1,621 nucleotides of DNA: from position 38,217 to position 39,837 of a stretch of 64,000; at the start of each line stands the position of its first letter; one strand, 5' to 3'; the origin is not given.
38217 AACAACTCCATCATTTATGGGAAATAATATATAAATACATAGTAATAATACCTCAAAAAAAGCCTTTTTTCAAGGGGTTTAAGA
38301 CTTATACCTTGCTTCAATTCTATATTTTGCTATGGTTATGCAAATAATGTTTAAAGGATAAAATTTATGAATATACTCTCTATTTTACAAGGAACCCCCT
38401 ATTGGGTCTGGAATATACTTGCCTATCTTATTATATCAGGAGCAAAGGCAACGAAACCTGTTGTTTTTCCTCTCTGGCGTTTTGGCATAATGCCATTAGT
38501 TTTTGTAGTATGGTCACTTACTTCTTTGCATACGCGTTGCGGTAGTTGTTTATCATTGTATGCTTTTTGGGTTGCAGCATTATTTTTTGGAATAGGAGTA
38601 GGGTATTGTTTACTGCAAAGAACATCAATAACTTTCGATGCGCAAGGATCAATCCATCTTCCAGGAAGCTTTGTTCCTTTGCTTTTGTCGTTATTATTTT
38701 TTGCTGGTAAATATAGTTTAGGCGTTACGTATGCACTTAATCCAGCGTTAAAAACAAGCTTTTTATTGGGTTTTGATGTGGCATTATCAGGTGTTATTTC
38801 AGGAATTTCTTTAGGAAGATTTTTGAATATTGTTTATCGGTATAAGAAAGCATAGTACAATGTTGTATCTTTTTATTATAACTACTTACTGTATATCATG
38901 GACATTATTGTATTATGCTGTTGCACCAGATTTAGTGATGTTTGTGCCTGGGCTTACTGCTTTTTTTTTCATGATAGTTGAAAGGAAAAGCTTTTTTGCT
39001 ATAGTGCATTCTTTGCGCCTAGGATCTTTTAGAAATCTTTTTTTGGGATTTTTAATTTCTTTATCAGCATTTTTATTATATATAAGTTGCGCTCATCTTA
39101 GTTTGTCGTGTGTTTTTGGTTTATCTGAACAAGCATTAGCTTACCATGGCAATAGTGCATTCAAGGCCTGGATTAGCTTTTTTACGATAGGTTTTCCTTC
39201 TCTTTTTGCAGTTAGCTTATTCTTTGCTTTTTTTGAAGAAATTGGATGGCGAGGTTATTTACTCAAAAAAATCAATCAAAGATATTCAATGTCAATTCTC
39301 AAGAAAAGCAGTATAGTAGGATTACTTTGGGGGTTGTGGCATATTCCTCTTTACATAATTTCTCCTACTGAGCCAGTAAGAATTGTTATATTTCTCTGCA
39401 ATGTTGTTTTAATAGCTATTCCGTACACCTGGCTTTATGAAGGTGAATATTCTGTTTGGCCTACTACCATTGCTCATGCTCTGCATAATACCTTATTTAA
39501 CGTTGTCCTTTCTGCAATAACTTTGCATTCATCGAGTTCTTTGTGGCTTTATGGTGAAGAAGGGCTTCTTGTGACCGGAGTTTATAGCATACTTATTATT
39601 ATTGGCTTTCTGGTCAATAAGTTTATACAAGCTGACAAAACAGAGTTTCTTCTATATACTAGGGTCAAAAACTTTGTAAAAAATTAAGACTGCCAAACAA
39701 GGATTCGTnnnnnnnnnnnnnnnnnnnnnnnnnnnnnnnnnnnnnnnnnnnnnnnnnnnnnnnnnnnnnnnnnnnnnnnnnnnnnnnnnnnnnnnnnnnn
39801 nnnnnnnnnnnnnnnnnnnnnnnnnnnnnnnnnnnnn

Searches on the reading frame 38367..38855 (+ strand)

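Call 3: search_protein_families(library=pfam, proteins=[window:38367-38855:+], max_evalue=1)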
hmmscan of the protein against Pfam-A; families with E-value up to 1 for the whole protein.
window:38367-38855:+ (162 aa): 1 family
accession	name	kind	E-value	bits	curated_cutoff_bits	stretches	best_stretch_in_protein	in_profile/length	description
PF20327.3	DUF6622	-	1e-09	39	27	1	3-150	13-167/183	Family of unknown function (DUF6622)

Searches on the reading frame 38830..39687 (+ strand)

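Call 3: search_protein_families(library=pfam, proteins=[window:38830-39687:+], max_evalue=1)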
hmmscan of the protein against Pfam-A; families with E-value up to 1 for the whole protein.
window:38830-39687:+ (285 aa): 1 family
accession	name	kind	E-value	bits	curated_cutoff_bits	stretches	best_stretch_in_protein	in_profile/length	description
PF02517.21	Rce1-like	-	1.3e-15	57.9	22.4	1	123-221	6-92/93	Type II CAAX prenyl endopeptidase Rce1-like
